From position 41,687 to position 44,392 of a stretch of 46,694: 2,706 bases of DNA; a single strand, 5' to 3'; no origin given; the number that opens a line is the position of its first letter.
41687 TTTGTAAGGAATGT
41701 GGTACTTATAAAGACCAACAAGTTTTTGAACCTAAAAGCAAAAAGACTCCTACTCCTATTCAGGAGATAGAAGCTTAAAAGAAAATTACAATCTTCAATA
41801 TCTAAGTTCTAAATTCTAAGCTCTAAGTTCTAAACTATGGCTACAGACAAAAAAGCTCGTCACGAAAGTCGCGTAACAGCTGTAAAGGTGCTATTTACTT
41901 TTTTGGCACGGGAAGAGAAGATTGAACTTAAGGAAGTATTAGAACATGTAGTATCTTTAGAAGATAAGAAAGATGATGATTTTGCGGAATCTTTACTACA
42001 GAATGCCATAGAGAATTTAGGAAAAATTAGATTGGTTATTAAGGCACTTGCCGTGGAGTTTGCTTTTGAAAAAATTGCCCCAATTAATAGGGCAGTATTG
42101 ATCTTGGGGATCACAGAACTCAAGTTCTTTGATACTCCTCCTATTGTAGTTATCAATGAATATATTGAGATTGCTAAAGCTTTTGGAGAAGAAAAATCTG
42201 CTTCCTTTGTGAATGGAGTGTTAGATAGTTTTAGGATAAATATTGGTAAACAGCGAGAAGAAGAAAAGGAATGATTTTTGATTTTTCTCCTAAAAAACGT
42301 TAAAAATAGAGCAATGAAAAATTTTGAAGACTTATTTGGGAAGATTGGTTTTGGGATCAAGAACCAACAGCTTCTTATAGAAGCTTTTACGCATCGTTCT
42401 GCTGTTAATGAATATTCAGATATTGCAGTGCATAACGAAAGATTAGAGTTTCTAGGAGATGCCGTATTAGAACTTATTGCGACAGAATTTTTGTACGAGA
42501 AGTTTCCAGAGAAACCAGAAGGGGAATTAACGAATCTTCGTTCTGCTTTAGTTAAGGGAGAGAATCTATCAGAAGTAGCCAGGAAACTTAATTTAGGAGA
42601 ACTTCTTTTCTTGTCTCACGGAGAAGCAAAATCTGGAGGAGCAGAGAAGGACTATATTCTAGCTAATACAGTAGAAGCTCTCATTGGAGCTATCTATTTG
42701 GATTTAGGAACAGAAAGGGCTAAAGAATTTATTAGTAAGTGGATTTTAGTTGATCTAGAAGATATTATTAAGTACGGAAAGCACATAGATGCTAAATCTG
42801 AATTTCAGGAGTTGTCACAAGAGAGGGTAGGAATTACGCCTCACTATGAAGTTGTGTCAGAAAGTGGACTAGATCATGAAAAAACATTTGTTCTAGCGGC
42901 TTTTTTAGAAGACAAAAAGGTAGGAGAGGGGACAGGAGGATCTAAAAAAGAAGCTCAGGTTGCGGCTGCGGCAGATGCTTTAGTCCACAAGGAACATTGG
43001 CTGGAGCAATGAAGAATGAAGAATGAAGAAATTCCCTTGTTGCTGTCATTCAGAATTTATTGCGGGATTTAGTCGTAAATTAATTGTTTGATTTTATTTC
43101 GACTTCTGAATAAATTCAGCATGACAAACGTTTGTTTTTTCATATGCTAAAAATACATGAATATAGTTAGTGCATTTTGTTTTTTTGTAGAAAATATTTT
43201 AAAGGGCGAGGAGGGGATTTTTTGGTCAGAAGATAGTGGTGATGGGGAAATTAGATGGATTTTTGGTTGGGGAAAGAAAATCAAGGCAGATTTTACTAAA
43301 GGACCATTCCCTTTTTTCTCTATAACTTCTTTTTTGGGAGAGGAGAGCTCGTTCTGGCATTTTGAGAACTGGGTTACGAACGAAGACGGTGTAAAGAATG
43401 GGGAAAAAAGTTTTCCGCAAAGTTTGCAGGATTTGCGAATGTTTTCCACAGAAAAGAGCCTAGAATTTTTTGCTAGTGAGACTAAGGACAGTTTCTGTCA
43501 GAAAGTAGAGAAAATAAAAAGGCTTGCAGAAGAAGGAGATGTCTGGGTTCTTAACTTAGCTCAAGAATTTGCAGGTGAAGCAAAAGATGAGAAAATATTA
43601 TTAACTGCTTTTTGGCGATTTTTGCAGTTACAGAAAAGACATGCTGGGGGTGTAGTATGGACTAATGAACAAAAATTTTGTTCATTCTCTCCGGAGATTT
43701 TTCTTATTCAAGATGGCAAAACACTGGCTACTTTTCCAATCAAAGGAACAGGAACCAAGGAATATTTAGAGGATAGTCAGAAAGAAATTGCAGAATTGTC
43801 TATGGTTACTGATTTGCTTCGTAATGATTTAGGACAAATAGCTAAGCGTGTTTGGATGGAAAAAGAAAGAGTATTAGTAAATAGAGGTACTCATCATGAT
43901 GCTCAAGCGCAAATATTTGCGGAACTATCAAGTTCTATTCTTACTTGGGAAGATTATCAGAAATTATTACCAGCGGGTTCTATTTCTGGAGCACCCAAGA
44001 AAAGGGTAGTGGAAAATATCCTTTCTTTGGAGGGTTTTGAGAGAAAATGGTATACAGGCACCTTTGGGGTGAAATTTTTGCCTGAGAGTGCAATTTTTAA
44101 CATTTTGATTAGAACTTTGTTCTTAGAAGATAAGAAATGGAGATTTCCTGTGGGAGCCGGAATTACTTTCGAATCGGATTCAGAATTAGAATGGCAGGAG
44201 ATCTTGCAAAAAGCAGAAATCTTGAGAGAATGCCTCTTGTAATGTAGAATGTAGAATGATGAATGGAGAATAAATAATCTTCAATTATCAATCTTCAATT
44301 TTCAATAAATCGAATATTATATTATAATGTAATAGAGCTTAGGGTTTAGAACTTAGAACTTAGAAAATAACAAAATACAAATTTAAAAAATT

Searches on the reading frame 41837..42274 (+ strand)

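Call 55: search_protein_families(library=pfam, proteins=[window:41837-42274:+])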
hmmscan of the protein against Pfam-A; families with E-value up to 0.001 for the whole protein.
window:41837-42274:+ (145 aa): 1 family
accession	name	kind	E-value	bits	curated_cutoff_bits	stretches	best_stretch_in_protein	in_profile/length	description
PF01029.23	NusB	-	4.3e-28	98.8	23.1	1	9-132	1-131/133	NusB family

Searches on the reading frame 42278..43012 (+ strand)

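Call 55: search_protein_families(library=pfam, proteins=[window:42278-43012:+])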
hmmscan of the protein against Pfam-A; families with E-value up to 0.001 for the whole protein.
window:42278-43012:+ (244 aa): 4 families
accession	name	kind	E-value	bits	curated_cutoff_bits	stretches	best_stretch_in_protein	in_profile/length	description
PF14622.11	Ribonucleas_3_3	-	9.3e-40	136.2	35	1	29-159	1-127/128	Ribonuclease-III-like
PF00636.31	Ribonuclease_3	-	5.7e-29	101.3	27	1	54-144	1-102/102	Ribonuclease III domain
PF00035.32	dsrm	-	4.6e-13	50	23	1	172-235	1-63/66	Double-stranded RNA binding motif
PF22935.1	RM44_endonuclase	-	4.5e-07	30.5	27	1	36-139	26-139/139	Large ribosomal subunit protein mL44, endonuclease domain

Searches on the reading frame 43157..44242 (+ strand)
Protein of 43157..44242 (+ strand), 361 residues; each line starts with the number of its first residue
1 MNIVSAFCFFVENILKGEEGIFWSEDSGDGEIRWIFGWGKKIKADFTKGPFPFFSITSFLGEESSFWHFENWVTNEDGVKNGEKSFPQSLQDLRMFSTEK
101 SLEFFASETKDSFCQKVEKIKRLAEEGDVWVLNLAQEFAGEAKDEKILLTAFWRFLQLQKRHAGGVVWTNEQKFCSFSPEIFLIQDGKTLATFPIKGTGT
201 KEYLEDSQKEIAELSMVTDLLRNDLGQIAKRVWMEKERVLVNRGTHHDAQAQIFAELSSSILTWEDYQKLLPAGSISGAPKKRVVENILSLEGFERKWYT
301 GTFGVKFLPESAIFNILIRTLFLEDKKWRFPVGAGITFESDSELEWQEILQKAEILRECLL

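Call 55: search_protein_families(library=pfam, proteins=[window:43157-44242:+])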
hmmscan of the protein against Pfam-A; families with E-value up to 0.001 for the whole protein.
window:43157-44242:+ (361 aa): 1 family
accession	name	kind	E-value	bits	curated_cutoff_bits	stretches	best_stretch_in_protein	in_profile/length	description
PF00425.24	Chorismate_bind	-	1.3e-50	172.8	27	1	110-352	2-257/257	chorismate binding enzyme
